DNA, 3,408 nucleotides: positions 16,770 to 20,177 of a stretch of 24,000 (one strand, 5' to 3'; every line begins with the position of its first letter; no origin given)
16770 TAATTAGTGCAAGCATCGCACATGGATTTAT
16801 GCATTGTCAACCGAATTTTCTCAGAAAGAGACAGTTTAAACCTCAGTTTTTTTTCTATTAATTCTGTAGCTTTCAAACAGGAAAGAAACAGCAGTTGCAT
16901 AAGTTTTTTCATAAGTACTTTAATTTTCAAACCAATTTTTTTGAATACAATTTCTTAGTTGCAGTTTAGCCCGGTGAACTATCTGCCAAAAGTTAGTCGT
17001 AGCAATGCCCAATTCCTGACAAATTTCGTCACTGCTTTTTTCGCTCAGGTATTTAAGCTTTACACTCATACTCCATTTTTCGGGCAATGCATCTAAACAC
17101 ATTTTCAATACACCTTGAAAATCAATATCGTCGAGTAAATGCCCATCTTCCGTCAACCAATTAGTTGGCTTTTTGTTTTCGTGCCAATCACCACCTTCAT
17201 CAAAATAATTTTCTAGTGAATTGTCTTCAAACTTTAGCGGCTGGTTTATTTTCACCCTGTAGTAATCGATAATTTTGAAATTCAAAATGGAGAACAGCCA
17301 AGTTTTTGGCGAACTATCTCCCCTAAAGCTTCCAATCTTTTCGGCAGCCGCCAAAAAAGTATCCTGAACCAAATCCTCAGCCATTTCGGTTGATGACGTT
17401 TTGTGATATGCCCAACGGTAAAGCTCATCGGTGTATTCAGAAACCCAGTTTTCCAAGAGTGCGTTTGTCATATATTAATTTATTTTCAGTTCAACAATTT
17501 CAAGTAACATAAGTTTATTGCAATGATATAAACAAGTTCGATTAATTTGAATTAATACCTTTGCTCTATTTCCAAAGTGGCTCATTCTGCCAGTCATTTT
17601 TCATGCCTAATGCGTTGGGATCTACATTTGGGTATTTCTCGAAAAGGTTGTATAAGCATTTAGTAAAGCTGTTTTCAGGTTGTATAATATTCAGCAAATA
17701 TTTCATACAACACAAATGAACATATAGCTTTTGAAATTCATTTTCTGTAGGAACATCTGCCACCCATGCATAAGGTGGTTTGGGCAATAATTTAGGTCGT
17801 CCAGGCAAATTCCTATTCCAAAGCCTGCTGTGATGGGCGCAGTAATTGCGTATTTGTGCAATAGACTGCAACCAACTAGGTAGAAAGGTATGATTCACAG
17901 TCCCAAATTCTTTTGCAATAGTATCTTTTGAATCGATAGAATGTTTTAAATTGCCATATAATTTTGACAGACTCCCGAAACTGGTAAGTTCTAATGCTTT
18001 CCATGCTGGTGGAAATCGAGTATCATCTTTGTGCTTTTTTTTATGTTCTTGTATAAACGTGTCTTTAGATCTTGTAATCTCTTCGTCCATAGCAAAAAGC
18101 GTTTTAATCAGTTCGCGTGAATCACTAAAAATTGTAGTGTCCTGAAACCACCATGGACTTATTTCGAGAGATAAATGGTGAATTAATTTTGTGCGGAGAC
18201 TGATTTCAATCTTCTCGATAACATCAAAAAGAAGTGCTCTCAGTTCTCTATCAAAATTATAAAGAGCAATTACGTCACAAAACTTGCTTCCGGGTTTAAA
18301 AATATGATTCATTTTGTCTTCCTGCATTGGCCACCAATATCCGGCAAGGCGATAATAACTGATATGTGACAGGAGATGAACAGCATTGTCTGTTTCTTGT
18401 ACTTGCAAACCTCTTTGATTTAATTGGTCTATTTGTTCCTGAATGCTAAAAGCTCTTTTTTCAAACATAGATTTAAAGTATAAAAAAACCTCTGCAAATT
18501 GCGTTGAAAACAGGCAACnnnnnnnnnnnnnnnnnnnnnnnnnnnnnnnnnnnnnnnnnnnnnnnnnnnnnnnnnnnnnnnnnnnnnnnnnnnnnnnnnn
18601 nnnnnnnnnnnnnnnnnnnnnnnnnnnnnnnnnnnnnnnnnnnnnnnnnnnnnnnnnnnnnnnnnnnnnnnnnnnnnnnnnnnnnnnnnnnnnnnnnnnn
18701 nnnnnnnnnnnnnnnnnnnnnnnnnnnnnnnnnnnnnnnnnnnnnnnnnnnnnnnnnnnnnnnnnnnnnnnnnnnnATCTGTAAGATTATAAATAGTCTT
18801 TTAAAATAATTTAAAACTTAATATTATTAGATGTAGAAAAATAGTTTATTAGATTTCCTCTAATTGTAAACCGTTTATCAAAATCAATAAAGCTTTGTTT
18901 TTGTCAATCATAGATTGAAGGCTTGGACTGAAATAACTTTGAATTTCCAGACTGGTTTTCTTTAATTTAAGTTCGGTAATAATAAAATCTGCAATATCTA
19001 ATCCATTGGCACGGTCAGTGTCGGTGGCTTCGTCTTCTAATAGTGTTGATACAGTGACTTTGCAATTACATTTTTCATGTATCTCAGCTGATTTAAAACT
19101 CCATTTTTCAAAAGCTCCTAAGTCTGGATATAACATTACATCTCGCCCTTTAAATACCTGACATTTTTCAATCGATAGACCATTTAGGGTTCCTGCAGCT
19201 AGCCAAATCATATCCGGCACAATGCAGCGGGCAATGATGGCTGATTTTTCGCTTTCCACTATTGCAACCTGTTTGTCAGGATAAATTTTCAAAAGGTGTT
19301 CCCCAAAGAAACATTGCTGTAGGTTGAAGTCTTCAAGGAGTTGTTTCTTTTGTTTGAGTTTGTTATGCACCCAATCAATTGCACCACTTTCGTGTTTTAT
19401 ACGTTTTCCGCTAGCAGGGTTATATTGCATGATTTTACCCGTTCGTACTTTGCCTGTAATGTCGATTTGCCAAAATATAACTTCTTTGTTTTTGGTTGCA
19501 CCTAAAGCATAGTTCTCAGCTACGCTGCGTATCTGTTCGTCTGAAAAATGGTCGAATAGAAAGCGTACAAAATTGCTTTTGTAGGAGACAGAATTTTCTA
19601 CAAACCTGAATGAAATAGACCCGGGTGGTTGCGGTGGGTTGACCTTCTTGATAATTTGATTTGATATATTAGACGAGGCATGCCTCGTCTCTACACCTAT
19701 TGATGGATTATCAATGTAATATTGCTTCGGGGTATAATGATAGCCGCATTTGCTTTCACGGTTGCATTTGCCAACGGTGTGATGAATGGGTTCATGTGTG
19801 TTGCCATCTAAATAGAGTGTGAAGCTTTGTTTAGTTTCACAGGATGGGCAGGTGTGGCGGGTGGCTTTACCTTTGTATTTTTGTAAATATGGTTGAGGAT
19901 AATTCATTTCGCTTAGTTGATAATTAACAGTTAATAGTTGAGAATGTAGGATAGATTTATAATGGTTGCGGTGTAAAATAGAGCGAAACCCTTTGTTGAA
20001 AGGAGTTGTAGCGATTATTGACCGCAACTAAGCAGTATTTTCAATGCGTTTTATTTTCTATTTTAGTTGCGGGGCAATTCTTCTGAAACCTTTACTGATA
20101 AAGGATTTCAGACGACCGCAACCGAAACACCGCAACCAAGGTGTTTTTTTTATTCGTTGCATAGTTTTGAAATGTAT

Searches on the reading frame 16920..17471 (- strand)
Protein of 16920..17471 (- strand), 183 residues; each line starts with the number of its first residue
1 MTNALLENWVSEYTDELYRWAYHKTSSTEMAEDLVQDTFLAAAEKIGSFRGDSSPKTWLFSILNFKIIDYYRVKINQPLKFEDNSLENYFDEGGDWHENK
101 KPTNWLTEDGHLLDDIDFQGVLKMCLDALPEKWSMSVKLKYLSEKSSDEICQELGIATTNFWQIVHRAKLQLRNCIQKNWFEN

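Call 6: search_protein_families(library=pfam, proteins=[window:16920-17471:-])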
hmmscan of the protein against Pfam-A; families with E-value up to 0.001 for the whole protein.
window:16920-17471:- (183 aa): 3 families
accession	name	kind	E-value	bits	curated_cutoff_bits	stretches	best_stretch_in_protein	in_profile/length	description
PF04542.20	Sigma70_r2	-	3.3e-16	59.3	24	1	10-72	2-66/71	Sigma-70 region 2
PF08281.18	Sigma70_r4_2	-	5.8e-08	32.7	25.7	1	122-172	4-54/54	Sigma-70, region 4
PF22029.2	PhyR_sigma2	-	4.6e-06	27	27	1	19-63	10-54/55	Sigma2 domain of PhyR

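Call 9: search_protein_families(library=ncbifam, proteins=[window:16920-17471:-])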
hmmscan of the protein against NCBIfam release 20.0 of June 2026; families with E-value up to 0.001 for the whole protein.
window:16920-17471:- (183 aa): 76 families (the best 25 are shown)
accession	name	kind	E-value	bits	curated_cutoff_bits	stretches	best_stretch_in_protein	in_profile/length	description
TIGR02943.1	Sig70_famx1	hypoth_equivalog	3.8e-41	141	162.2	1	12-182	10-185/188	RNA polymerase sigma-70 factor, TIGR02943 family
NF009184.0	PRK12532.1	equivalog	2.7e-39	135.1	276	1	11-182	12-190/195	RNA polymerase sigma factor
NF008892.0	PRK11924.2-1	equivalog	3.8e-39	134.4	291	1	10-182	22-199/203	RNA polymerase sigma factor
NF009173.0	PRK12520.1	equivalog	1.3e-36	126.1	255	1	10-183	8-186/191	RNA polymerase sigma factor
NF009196.0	PRK12544.1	equivalog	5.1e-36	124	287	1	10-182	24-202/208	RNA polymerase factor sigma-70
NF009182.0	PRK12530.1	subfamily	5.6e-35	120.5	264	1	15-183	20-191/193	RNA polymerase sigma factor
TIGR02937.1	sigma70-ECF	superfamily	5.3e-23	81.4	42.9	1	6-175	3-164/165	sigma-70 family RNA polymerase sigma factor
NF009197.0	PRK12545.1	equivalog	1.7e-22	80.2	336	1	12-178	16-189/201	RNA polymerase factor sigma-70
TIGR02950.1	SigM_subfam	subfamily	8.1e-22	77.8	147.95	1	6-175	2-157/159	RNA polymerase sigma factor, SigM family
TIGR02989.1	Sig-70_gvs1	subfamily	3e-17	63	124.55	1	9-176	6-158/158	RNA polymerase sigma-70 factor, Rhodopirellula/Verrucomicrobium family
NF007215.0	PRK09637.1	equivalog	3.9e-17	62.8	212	1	7-177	4-155/181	RNA polymerase sigma factor SigZ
TIGR02959.1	SigZ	equivalog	7.7e-17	61.6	168.65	1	11-177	2-149/170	RNA polymerase sigma factor SigZ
TIGR02985.1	Sig70_bacteroi1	subfamily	4.4e-16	59.5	126.4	1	10-174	7-160/162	RNA polymerase sigma-70 factor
NF007223.0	PRK09641.1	equivalog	4.6e-16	59.2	209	1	9-177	23-185/187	RNA polymerase sigma factor SigW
NF008888.0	PRK11922.1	equivalog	1.4e-14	54.2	204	1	6-178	32-198/231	RNA polymerase sigma factor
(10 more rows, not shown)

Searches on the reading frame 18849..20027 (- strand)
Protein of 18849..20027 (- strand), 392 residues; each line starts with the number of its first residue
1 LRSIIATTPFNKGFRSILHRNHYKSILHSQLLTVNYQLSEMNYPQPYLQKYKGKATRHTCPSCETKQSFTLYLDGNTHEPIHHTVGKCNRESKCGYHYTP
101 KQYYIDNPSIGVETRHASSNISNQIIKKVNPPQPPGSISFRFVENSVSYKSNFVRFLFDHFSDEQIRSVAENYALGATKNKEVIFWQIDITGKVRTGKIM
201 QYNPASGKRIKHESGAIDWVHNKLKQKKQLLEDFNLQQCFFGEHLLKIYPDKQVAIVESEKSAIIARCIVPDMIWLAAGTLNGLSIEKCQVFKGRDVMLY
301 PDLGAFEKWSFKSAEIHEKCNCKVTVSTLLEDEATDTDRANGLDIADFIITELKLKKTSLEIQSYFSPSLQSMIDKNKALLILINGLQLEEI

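Call 9: search_protein_families(library=ncbifam, proteins=[window:18849-20027:-])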
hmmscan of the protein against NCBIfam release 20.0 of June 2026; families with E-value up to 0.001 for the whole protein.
window:18849-20027:- (392 aa): 1 family
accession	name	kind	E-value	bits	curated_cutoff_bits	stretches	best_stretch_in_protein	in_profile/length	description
NF040506.1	PG0870_Nterm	domain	9.3e-23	80.1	50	1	47-102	2-56/56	PG0870-related protein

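Call 70: search_protein_families(library=pfam, proteins=[window:18849-20027:-], max_evalue=0.001)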
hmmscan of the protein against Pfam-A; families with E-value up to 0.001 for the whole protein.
window:18849-20027:- (392 aa): 2 families
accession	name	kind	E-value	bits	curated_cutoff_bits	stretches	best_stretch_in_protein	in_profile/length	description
PF19898.4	DUF6371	-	2e-57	193.7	27.7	1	151-303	1-150/150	Domain of unknown function (DUF6371)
PF21957.2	Zn_ribbon_16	-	3e-23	82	27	1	48-108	5-64/65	Zinc beta-ribbon finger, putative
